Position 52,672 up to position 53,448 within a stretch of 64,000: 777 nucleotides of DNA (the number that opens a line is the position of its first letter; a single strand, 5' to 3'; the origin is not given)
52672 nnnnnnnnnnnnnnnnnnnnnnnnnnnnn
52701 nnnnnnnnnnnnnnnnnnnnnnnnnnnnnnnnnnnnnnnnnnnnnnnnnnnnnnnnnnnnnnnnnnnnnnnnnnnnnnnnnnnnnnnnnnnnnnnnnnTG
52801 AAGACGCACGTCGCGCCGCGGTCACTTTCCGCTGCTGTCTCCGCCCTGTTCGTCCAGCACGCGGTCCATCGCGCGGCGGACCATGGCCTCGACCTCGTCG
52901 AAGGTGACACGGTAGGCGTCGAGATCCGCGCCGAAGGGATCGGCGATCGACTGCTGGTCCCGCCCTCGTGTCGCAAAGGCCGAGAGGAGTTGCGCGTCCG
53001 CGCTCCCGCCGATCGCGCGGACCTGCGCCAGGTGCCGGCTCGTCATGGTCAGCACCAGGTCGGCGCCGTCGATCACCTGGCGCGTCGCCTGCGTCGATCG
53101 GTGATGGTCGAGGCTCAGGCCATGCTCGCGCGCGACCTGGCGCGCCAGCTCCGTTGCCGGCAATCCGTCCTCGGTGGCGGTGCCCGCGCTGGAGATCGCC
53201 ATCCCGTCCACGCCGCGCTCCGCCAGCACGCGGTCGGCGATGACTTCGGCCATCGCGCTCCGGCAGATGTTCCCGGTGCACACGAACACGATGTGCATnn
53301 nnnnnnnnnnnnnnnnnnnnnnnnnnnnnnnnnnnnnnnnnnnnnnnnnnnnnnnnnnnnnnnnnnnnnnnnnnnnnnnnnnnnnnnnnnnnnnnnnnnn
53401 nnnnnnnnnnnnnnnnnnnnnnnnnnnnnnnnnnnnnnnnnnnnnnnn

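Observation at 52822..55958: Aas-like enzyme with an integrated acyl carrier domain, overlapping a LMW phosphotyrosine phosphatase and converging on the carboxylase operon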

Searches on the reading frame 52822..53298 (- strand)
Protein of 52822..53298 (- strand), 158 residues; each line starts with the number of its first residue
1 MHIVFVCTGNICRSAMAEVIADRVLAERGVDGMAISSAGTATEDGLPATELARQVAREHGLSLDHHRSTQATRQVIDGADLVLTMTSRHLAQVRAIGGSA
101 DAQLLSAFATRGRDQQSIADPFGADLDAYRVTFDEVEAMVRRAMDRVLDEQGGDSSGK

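Call 5: search_protein_families(library=pfam, proteins=[window:52822-53298:-], max_evalue=0.01)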
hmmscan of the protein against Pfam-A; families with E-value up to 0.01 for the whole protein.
window:52822-53298:- (158 aa): 1 family
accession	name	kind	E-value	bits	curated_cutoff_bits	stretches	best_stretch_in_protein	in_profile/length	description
PF01451.26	LMWPc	-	1.4e-28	100.3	23.2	1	3-141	1-141/144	Low molecular weight phosphotyrosine protein phosphatase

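Call 6: search_protein_families(library=ncbifam, proteins=[window:52822-53298:-], max_evalue=0.001)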
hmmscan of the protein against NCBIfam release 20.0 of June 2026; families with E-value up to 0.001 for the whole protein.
window:52822-53298:- (158 aa): 5 families
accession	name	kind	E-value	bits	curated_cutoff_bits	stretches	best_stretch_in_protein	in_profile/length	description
NF008486.0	PRK11391.1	equivalog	1.2e-20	74.4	247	1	3-139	9-138/148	phosphotyrosine-protein phosphatase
NF007520.0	PRK10126.1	equivalog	4.3e-17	62.9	243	1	2-142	4-137/147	low molecular weight protein-tyrosine-phosphatase Wzb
NF010053.0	PRK13530.1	subfamily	3e-10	40.6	215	1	3-141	6-126/133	arsenate reductase (thioredoxin)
TIGR02691.1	arsC_pI258_fam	equivalog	3.1e-09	37.2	174.3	1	3-90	1-81/129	arsenate reductase (thioredoxin)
TIGR02689.1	ars_reduc_gluta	equivalog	0.00057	20.1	157.6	0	3-81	3-74/126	arsenate reductase, glutathione/glutaredoxin type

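Call 58: find_homologous_proteins(query=window:52822-53298:-, max_evalue=1e-10)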
Query window:52822-53298:- (158 aa): 783 proteins with E <= 1e-10 among 2029 candidates; the best 120 are listed.
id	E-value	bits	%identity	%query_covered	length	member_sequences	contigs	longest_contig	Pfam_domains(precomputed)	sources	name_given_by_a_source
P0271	8.1e-94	329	100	100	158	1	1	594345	PF01451.28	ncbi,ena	-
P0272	2.7e-43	165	52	96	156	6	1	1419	PF01451.28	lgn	-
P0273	4.2e-43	165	52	96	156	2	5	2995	PF01451.28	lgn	-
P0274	2.5e-42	162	51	96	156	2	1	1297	PF01451.28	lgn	-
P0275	5.1e-42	161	51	99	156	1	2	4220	PF01451.28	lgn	-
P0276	5.6e-42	161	53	98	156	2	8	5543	PF01451.28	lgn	-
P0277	5.3e-41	158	49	95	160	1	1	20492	PF01451.28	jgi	jgi:protein-tyrosine-phosphatase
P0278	1.3e-40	157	48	96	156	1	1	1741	PF01451.28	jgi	jgi:protein-tyrosine-phosphatase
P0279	1.8e-40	156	50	96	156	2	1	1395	PF01451.28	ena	-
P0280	1.8e-40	156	52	93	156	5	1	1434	PF01451.28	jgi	jgi:protein-tyrosine-phosphatase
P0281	3.8e-40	155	50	96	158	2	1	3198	PF01451.28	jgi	jgi:protein-tyrosine-phosphatase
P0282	8.4e-40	154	50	94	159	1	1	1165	PF01451.28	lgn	-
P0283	9.0e-40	154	50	93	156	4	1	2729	PF01451.28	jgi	-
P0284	9.6e-40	154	53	97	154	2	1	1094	PF01451.28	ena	-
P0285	9.8e-40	154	53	94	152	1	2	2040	PF01451.28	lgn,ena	-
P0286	1.6e-39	153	50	96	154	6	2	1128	PF01451.28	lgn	-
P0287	1.8e-39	153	49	96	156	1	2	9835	PF01451.28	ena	-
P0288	2.0e-39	153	50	96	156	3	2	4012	PF01451.28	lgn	-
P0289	2.2e-39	152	51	99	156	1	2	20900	PF01451.28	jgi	jgi:protein-tyrosine-phosphatase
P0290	3.1e-39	152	49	95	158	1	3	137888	PF01451.28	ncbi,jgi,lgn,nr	ncbi:MAG TPA: low molecular weight protein arginine phosphatase [Gemmatimonadaceae bacterium]|jgi:pr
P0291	3.8e-39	152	48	99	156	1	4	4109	PF01451.28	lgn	-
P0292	6.1e-39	151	49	96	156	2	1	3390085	PF01451.28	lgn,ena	-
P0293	1.1e-38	150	50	93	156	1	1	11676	PF01451.28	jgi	jgi:protein-tyrosine-phosphatase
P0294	1.4e-38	150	48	93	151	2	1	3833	PF01451.28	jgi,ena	-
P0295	1.4e-38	150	48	96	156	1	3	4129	PF01451.28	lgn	-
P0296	1.5e-38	150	48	96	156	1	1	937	PF01451.28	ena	-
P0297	2.2e-38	149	48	96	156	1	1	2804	PF01451.28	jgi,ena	jgi:protein-tyrosine-phosphatase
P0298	2.4e-38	149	47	100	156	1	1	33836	PF01451.28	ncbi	-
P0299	2.5e-38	149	48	95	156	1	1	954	PF01451.28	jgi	jgi:protein-tyrosine-phosphatase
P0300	3.1e-38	149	48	93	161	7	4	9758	PF01451.28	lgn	-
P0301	3.2e-38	149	49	96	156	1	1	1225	PF01451.28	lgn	-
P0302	3.9e-38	148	48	98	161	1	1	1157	PF01451.28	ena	-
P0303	3.9e-38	148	47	98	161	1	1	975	PF01451.28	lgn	-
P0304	4.7e-38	148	48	99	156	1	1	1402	PF01451.28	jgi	-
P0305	4.9e-38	148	48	96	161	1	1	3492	PF01451.28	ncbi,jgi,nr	ncbi:MAG: low molecular weight protein arginine phosphatase [Gemmatimonadaceae bacterium]|jgi:protei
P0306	5.1e-38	148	49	95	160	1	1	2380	PF01451.28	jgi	jgi:protein-tyrosine-phosphatase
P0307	5.4e-38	148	49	94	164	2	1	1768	PF01451.28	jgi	jgi:protein-tyrosine-phosphatase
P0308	5.9e-38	148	48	95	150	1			PF01451.28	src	-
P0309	7.6e-38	148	49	94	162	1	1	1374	PF01451.28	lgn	-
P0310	7.7e-38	148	47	98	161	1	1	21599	PF01451.28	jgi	jgi:protein-tyrosine-phosphatase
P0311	7.7e-38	148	47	96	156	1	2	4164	PF01451.28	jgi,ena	jgi:protein arginine phosphatase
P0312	1.0e-37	147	50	92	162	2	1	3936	PF01451.28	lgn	-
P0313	1.1e-37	147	50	93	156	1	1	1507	PF01451.28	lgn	-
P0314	1.1e-37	147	47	99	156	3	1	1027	PF01451.28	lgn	-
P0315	1.5e-37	147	51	92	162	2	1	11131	PF01451.28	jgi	jgi:protein-tyrosine-phosphatase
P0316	1.8e-37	146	50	92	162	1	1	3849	PF01451.28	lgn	-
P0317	1.8e-37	146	48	96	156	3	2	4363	PF01451.28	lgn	-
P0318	1.9e-37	146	48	97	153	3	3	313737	PF01451.28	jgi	jgi:protein-tyrosine-phosphatase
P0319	2.0e-37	146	47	96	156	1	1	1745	PF01451.28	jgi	-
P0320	2.1e-37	146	46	98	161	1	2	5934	PF01451.28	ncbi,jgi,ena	jgi:protein-tyrosine-phosphatase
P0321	2.5e-37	146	50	99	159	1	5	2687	PF01451.28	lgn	-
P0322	3.3e-37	145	52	93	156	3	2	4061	PF01451.28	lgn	-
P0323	3.7e-37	145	49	96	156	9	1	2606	PF01451.28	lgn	-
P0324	5.0e-37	145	46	96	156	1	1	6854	PF01451.28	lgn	-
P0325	5.2e-37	145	49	97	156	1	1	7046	PF01451.28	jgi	jgi:protein-tyrosine-phosphatase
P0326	5.9e-37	145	49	92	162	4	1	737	PF01451.28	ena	-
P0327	6.2e-37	145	49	96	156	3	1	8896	PF01451.28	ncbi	-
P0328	6.4e-37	145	47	93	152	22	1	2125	PF01451.28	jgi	jgi:protein-tyrosine-phosphatase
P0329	7.0e-37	144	46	96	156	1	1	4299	PF01451.28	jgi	-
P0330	8.0e-37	144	49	96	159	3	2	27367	PF01451.28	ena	-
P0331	8.2e-37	144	46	96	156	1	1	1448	PF01451.28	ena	-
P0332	9.4e-37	144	49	94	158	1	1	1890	PF01451.28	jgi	jgi:protein-tyrosine-phosphatase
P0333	9.7e-37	144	50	94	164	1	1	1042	PF01451.28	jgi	jgi:protein-tyrosine-phosphatase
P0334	9.7e-37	144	48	93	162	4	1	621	PF01451.28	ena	-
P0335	1.1e-36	144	48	92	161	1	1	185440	PF01451.28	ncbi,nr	ncbi:MAG: low molecular weight protein arginine phosphatase [Gemmatimonadaceae bacterium]|nr:low mol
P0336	1.1e-36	144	48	94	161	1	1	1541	PF01451.28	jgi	-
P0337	1.1e-36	144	46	96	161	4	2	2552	PF01451.28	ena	-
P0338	1.3e-36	144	49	92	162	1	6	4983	PF01451.28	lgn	-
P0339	1.5e-36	143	49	97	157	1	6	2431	PF01451.28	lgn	-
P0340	1.6e-36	143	47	94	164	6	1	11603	PF01451.28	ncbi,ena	-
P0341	1.7e-36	143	47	96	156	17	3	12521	PF01451.28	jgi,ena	jgi:protein-tyrosine-phosphatase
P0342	1.9e-36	143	48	93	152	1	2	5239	PF01451.28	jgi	jgi:protein-tyrosine phosphatase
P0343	1.9e-36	143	48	97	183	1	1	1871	PF01451.28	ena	-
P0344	2.0e-36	143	47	96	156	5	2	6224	PF01451.28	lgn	-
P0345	2.2e-36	143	47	99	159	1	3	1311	PF01451.28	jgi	jgi:protein-tyrosine-phosphatase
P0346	2.3e-36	143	49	97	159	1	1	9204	PF01451.28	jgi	jgi:protein-tyrosine-phosphatase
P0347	2.4e-36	143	49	93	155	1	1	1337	PF01451.28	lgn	-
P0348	2.4e-36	143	48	94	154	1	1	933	PF01451.28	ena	-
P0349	3.2e-36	142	47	99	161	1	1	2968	PF01451.28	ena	-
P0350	3.3e-36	142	48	93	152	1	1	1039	PF01451.28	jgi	jgi:protein-tyrosine-phosphatase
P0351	3.4e-36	142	46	96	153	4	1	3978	PF01451.28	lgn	-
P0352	3.4e-36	142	49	99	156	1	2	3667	PF01451.28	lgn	-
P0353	3.5e-36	142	49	99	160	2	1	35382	PF01451.28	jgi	jgi:protein-tyrosine-phosphatase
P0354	3.6e-36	142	47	96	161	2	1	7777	PF01451.28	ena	-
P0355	4.1e-36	142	47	94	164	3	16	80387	PF01451.28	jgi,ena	-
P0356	4.5e-36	142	46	94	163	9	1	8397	PF01451.28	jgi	jgi:protein-tyrosine-phosphatase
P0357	4.6e-36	142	51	97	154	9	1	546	PF01451.28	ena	-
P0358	4.9e-36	142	48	93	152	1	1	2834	PF01451.28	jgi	jgi:protein-tyrosine-phosphatase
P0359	5.1e-36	142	48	97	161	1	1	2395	PF01451.28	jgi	jgi:protein-tyrosine-phosphatase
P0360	7.0e-36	141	50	97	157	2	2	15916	PF01451.28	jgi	jgi:protein-tyrosine-phosphatase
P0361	7.1e-36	141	48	96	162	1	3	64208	PF01451.28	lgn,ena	-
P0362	7.2e-36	141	48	97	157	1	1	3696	PF01451.28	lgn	-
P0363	7.7e-36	141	48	96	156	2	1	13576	PF01451.28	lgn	-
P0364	9.3e-36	141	48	93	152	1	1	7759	PF01451.28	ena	-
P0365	9.4e-36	141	48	96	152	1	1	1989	PF01451.28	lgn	-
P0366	9.8e-36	141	48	97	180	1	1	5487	PF01451.28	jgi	jgi:protein-tyrosine-phosphatase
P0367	1.1e-35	141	45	96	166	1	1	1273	PF01451.28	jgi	jgi:protein-tyrosine-phosphatase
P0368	1.1e-35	141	46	94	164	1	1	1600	PF01451.28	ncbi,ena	-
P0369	1.1e-35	141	50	93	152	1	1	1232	PF01451.28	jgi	jgi:protein-tyrosine phosphatase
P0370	1.2e-35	140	48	93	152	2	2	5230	PF01451.28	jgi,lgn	jgi:protein-tyrosine-phosphatase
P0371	1.6e-35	140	48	94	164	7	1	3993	PF01451.28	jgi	jgi:protein arginine phosphatase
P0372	1.6e-35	140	47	94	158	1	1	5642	PF01451.28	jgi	jgi:protein-tyrosine-phosphatase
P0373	1.7e-35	140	50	97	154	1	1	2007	PF01451.28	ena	-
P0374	1.7e-35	140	46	100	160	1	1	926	PF01451.28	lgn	-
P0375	1.7e-35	140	48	99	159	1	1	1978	PF01451.28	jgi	jgi:protein-tyrosine-phosphatase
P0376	1.8e-35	140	46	93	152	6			PF01451.28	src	-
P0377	2.2e-35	140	47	94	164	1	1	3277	PF01451.28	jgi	-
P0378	2.4e-35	139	46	97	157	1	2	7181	PF01451.28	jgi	jgi:protein-tyrosine-phosphatase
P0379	2.7e-35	139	47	96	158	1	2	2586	PF01451.28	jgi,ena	-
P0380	3.2e-35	139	46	93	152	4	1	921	PF01451.28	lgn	-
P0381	3.2e-35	139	44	93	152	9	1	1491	PF01451.28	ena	-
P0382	3.4e-35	139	48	97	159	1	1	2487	PF01451.28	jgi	jgi:protein-tyrosine-phosphatase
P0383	3.6e-35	139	49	96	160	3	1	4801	PF01451.28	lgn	-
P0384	3.7e-35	139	46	93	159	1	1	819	PF01451.28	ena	-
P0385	4.0e-35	139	47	93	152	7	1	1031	PF01451.28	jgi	jgi:protein-tyrosine phosphatase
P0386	4.0e-35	139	46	94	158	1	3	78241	PF01451.28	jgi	jgi:protein-tyrosine-phosphatase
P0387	4.1e-35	139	47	97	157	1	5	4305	PF01451.28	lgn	-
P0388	4.1e-35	139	47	92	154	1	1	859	PF01451.28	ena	-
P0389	4.1e-35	139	49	97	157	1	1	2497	PF01451.28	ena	-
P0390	4.2e-35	139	47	93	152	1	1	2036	PF01451.28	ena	-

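Call 59: find_encoding_contigs(protein=P0292, flank=5000, max_places=2)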
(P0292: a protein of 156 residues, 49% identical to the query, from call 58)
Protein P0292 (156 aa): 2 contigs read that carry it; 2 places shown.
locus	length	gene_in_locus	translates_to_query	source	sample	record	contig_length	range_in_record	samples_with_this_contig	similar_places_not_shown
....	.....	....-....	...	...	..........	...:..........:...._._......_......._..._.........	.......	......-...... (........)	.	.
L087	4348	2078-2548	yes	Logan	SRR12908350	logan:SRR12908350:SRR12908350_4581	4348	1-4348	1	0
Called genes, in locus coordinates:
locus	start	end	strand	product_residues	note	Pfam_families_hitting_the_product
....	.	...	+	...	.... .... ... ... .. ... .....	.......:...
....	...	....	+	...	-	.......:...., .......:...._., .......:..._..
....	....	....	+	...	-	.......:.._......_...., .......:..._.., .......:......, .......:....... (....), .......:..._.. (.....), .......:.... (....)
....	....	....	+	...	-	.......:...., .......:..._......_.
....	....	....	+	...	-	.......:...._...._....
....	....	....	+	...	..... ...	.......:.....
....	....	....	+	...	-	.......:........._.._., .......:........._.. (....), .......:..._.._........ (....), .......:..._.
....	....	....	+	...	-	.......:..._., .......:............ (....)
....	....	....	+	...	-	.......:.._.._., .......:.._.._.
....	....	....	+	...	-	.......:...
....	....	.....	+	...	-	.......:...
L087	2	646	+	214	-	?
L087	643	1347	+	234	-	PF01128:IspD, PF12804:NTP_transf_3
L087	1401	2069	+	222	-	PF01300:Sua5_yciO_yrdC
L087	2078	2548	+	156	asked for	PF01451:LMWPc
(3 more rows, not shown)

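Call 60: find_encoding_contigs(protein=P0290, flank=5000, max_places=2)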
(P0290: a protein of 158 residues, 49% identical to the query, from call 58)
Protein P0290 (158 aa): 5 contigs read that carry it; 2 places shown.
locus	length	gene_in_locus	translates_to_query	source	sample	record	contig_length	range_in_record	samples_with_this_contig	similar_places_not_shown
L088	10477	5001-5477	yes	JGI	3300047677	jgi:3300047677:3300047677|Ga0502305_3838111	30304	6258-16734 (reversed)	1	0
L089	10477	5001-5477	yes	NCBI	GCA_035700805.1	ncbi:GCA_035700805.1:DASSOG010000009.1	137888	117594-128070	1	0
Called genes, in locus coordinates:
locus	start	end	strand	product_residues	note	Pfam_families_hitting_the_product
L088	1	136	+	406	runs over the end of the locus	PF02441:Flavoprotein, PF04127:DFP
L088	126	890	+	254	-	PF03167:UDG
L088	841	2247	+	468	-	PF00772:DnaB, PF13481:AAA_25, PF03796:DnaB_C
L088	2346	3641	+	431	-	PF13481:AAA_25, PF03796:DnaB_C (faint), PF06745:ATPase, PF13191:AAA_16 (faint), PF23442:DUF7125 (weak), PF13541:ChlI (weak)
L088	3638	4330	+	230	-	PF01128:IspD, PF12804:NTP_transf_3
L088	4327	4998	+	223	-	PF01300:Sua5_yciO_yrdC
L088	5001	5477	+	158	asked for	PF01451:LMWPc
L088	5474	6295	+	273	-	PF08501:Shikimate_dh_N, PF18317:SDH_C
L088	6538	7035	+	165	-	PF00156:Pribosyltran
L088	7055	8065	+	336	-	PF00044:Gp_dh_N, PF02800:Gp_dh_C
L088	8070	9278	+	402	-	PF00162:PGK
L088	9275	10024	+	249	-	PF00121:TIM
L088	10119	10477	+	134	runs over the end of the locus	-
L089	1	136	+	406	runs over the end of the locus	PF02441:Flavoprotein, PF04127:DFP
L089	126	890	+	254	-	PF03167:UDG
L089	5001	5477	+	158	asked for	PF01451:LMWPc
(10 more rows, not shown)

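Call 61: find_encoding_contigs(protein=P0318, flank=5000, max_places=2)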
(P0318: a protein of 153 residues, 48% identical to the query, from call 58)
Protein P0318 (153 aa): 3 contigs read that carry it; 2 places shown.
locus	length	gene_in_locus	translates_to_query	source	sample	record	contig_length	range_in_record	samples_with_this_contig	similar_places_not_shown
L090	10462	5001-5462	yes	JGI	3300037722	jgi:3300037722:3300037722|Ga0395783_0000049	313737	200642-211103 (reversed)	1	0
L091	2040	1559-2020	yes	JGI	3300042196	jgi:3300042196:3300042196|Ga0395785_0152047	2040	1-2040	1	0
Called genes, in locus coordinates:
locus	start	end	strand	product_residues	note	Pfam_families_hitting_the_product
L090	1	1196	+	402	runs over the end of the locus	PF02441:Flavoprotein, PF04127:DFP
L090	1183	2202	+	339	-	PF03167:UDG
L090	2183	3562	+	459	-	PF00772:DnaB, PF13481:AAA_25, PF03796:DnaB_C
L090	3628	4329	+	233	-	PF01128:IspD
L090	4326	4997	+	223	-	PF01300:Sua5_yciO_yrdC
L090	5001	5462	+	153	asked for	PF01451:LMWPc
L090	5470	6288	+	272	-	PF08501:Shikimate_dh_N, PF18317:SDH_C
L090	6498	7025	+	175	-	PF00156:Pribosyltran (weak)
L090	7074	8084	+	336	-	PF00044:Gp_dh_N, PF02800:Gp_dh_C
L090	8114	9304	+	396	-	PF00162:PGK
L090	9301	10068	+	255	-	PF00121:TIM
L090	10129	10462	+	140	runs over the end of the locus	PF03840:SecG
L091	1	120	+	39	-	?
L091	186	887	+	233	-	PF01128:IspD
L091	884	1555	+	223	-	PF01300:Sua5_yciO_yrdC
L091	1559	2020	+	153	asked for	PF01451:LMWPc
